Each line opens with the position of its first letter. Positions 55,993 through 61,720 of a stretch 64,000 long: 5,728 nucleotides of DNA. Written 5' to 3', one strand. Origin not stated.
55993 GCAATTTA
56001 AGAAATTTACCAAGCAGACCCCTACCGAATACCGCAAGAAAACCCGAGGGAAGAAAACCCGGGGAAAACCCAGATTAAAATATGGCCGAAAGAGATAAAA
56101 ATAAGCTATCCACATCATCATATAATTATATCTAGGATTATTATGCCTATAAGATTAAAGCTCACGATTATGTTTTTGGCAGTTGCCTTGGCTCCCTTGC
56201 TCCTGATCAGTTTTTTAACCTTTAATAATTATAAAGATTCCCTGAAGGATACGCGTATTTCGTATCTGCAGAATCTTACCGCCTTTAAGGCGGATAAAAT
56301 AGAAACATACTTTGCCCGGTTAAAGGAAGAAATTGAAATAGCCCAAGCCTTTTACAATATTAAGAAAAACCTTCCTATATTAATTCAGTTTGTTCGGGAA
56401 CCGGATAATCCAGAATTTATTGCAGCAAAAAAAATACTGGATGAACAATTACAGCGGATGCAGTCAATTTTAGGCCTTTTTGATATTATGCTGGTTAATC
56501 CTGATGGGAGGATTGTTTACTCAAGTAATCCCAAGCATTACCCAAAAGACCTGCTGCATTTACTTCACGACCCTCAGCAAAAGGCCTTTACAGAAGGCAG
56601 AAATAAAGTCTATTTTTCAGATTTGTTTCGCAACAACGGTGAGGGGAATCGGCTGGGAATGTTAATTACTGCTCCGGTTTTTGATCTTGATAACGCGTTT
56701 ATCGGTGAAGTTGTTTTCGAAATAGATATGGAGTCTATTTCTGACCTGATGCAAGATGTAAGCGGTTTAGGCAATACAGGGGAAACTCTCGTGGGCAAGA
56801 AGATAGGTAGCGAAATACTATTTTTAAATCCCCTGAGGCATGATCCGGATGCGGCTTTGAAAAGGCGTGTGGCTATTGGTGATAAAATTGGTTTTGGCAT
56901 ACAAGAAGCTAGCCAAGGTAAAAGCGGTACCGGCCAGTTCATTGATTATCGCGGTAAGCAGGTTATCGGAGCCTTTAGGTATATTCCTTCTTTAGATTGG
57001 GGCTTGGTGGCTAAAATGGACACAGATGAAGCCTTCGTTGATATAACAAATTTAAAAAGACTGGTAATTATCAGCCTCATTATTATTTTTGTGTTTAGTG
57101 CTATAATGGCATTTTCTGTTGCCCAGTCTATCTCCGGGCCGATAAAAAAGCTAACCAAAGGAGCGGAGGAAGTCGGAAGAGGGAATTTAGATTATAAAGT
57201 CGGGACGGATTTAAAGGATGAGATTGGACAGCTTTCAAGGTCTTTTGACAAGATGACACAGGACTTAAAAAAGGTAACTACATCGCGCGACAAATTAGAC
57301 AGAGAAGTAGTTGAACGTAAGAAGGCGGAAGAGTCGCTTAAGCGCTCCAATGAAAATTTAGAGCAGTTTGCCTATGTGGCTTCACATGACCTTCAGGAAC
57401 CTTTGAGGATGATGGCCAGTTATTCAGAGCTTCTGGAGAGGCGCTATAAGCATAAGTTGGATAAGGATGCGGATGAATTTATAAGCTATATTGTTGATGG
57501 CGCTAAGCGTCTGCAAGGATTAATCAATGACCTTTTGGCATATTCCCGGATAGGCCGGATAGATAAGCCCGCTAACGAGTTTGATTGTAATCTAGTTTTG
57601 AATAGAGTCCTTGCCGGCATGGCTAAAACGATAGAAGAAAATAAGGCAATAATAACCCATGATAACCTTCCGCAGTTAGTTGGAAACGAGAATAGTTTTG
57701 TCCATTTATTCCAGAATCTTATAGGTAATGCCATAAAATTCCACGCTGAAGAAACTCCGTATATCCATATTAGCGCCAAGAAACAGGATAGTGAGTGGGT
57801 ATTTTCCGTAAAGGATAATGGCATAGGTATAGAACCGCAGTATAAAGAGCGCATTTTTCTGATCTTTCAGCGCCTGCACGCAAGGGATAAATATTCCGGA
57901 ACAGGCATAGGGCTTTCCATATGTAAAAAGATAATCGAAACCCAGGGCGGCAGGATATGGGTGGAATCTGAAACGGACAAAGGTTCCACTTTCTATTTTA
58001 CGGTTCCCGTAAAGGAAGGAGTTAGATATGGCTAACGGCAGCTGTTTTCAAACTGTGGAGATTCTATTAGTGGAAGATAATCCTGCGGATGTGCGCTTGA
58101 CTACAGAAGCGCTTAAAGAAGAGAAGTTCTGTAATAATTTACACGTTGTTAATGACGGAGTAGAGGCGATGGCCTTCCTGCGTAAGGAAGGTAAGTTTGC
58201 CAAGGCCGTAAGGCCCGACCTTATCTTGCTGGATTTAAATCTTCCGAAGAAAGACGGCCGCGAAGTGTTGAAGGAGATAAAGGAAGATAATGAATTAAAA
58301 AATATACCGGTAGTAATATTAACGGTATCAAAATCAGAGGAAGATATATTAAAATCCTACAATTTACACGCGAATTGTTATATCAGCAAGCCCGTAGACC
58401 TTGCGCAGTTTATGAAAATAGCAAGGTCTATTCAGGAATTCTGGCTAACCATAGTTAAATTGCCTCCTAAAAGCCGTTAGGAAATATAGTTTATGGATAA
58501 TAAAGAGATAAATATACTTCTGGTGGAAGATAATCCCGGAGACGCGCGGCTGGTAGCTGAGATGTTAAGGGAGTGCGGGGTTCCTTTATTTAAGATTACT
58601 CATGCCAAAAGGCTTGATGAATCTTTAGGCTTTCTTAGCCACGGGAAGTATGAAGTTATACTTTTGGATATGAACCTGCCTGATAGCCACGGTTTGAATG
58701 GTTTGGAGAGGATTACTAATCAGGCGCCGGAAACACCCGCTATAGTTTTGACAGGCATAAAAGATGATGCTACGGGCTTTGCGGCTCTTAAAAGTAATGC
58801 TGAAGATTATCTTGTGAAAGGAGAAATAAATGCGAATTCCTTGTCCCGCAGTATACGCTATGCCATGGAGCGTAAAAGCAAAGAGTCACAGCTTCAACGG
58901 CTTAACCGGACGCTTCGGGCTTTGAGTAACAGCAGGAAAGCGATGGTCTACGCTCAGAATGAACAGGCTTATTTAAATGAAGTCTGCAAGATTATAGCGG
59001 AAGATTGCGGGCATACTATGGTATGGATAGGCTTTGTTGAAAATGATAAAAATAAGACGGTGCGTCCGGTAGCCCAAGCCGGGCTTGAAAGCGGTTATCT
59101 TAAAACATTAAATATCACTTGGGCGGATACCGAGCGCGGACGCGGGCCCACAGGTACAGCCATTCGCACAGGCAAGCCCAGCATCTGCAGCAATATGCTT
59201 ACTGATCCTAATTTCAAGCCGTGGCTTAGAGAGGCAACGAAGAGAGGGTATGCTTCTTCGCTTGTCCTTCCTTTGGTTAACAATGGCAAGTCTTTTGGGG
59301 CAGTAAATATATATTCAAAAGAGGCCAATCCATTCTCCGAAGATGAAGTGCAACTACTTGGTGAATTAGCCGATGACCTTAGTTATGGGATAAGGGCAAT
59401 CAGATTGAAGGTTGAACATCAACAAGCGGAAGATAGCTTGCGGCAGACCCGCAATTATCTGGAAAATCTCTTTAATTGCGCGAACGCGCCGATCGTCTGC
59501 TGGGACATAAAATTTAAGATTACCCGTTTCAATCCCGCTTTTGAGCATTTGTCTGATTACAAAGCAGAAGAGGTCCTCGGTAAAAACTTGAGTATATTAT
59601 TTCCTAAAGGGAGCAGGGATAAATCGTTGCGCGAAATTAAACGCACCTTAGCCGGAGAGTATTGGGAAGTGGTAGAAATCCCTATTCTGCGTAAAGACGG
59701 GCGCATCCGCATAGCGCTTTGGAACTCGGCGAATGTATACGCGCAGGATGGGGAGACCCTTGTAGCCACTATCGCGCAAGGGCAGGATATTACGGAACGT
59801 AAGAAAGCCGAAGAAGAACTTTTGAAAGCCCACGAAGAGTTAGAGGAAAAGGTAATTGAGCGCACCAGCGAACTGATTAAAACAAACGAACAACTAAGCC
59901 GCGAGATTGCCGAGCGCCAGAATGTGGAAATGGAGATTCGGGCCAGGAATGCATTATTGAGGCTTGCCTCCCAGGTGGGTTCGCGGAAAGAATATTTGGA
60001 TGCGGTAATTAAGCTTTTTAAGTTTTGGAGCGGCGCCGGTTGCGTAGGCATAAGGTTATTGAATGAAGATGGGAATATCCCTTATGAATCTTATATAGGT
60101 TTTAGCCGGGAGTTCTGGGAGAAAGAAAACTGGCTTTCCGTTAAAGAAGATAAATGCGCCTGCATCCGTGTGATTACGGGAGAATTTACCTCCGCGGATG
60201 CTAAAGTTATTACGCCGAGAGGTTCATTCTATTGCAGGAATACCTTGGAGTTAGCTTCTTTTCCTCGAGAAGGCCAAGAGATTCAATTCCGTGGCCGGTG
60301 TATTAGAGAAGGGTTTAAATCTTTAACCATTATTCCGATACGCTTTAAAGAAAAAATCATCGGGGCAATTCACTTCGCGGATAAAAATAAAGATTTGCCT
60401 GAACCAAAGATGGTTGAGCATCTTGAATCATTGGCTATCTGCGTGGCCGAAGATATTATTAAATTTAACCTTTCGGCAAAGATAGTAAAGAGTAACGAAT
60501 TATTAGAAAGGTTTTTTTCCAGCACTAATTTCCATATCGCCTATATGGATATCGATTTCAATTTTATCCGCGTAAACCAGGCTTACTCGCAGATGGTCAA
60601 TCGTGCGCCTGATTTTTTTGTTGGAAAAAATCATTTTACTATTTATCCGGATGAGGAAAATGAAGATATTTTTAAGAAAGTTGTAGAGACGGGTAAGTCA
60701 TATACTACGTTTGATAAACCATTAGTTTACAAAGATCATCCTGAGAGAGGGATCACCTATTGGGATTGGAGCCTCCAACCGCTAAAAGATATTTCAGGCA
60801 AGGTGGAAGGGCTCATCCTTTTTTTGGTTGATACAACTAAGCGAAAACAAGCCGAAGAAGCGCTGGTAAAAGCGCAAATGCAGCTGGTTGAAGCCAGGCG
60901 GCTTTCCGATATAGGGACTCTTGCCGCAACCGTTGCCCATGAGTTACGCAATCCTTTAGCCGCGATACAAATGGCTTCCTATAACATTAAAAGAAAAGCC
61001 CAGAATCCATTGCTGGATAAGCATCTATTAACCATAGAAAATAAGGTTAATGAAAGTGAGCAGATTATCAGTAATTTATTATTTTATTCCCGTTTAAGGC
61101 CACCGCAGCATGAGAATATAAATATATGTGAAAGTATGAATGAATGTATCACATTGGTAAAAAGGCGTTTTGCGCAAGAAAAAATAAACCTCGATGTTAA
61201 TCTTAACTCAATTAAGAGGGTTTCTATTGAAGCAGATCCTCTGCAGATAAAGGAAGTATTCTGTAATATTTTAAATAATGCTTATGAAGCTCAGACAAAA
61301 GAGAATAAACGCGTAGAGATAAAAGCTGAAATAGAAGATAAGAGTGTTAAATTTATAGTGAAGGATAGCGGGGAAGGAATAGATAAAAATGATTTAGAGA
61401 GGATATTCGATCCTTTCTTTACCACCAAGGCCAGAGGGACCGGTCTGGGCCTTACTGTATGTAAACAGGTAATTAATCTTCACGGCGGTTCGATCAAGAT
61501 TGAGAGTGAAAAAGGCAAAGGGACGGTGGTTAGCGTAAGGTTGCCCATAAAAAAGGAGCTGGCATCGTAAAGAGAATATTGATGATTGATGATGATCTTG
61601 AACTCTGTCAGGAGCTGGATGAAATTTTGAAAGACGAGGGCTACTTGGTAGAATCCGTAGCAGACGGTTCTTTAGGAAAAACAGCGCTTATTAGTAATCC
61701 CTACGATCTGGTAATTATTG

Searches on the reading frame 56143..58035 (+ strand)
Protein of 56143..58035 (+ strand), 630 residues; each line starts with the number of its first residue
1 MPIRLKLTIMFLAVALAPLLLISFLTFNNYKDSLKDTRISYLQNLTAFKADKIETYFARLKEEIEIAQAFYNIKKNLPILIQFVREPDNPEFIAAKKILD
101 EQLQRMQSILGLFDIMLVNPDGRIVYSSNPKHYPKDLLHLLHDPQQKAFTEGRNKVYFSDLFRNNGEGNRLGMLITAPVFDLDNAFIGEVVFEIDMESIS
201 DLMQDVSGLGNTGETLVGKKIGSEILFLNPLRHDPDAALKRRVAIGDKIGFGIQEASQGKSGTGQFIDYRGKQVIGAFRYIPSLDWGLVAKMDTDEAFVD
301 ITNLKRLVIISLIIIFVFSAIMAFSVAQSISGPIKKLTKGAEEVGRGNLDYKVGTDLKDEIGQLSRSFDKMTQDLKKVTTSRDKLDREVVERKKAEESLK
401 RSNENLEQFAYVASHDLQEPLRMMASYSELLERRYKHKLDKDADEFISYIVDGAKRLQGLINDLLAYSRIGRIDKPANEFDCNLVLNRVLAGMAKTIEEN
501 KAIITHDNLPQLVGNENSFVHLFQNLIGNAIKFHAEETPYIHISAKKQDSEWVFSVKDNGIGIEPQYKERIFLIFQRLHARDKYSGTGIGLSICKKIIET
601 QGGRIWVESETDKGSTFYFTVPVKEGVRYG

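Call 71: search_protein_families(library=pfam, proteins=[window:56143-58035:+], max_evalue=0.0001)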
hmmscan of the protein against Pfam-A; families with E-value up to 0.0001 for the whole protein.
window:56143-58035:+ (630 aa): 5 families
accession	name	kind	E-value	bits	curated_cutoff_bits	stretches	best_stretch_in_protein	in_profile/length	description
PF02518.31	HATPase_c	-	1.4e-27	96.7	26.4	1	515-624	2-110/111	Histidine kinase-, DNA gyrase B-, and HSP90-like ATPase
PF00512.31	HisKA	-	1.9e-13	50.7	26.9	1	406-471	2-64/66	His Kinase A (phospho-acceptor) domain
PF02743.24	dCache_1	-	7.5e-13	49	45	1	101-290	61-239/240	Cache domain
PF00672.30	HAMP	-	1.1e-12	48.5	25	1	326-376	2-52/53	HAMP domain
PF14501.12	HATPase_c_5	-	1.4e-05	25.4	22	1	518-611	5-92/102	GHKL domain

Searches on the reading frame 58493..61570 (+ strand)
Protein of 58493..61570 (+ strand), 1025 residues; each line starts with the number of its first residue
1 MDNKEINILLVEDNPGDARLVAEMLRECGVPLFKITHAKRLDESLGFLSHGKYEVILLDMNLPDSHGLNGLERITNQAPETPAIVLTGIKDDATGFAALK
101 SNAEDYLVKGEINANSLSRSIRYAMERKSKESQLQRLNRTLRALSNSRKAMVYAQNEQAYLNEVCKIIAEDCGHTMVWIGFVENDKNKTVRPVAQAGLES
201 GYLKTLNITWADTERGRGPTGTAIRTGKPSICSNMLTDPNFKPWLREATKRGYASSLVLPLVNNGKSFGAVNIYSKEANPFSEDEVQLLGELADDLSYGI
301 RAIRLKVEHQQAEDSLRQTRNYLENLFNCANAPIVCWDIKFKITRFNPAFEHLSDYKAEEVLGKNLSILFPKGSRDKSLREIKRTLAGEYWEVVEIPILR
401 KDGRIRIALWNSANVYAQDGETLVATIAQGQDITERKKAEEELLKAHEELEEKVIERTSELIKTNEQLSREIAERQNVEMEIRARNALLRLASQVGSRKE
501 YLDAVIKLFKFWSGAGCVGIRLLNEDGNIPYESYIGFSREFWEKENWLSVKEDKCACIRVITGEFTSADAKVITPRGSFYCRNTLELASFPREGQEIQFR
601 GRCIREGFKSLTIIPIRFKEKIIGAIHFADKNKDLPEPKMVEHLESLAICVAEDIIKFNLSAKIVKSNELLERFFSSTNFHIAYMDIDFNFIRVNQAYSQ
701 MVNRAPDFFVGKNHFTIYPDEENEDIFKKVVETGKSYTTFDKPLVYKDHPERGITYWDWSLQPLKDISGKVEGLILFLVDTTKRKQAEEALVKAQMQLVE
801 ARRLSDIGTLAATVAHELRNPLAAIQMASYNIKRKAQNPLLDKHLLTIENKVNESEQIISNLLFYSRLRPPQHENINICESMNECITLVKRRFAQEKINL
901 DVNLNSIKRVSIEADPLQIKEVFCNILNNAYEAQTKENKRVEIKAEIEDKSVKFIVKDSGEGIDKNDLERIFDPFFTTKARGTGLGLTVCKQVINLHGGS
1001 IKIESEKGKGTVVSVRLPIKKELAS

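Call 71: search_protein_families(library=pfam, proteins=[window:58493-61570:+], max_evalue=0.0001)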
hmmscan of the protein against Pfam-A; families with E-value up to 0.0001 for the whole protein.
window:58493-61570:+ (1025 aa): 15 families
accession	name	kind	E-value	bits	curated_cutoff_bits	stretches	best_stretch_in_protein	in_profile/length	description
PF02518.31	HATPase_c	-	4.5e-27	95.1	26.4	1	915-1020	2-110/111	Histidine kinase-, DNA gyrase B-, and HSP90-like ATPase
PF13185.12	GAF_2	-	5.8e-24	85.3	28.6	1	155-297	2-132/136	GAF domain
PF08448.16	PAS_4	-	6.8e-24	84.7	23.1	2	675-786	1-110/110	PAS fold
PF01590.32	GAF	-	1.2e-17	65.1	22.4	1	163-297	8-130/133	GAF domain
PF13426.13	PAS_9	-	2.1e-17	63.7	27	2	334-435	4-103/103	PAS domain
PF00072.30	Response_reg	-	1.7e-16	60.8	30.2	1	8-110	1-100/111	Response regulator receiver domain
PF00989.32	PAS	-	8.1e-14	52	22.6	1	323-423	3-104/113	PAS fold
PF00512.31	HisKA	-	1.4e-11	44.7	26.9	1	808-869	3-64/66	His Kinase A (phospho-acceptor) domain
PF14501.12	HATPase_c_5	-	1.5e-09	38.1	22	1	917-1008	4-93/102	GHKL domain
PF13596.12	PAS_10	-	6.3e-07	30.5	22.1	0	671-781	1-105/106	PAS domain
PF13188.13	PAS_8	-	9.2e-07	29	21.8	0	322-376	2-53/65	PAS domain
PF08447.18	PAS_3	-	1.4e-06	28.9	25.6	0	345-421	3-81/89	PAS fold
PF13581.12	HATPase_c_2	-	4e-06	27.3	27.4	1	919-1015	36-125/127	Histidine kinase-like ATPase domain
PF13492.12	GAF_3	-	2.7e-05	25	27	0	251-300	78-127/129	GAF domain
PF15714.11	SpoVT_C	-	9.3e-05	22.9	27.5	0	245-289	72-116/128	Stage V sporulation protein T C-terminal, transcription factor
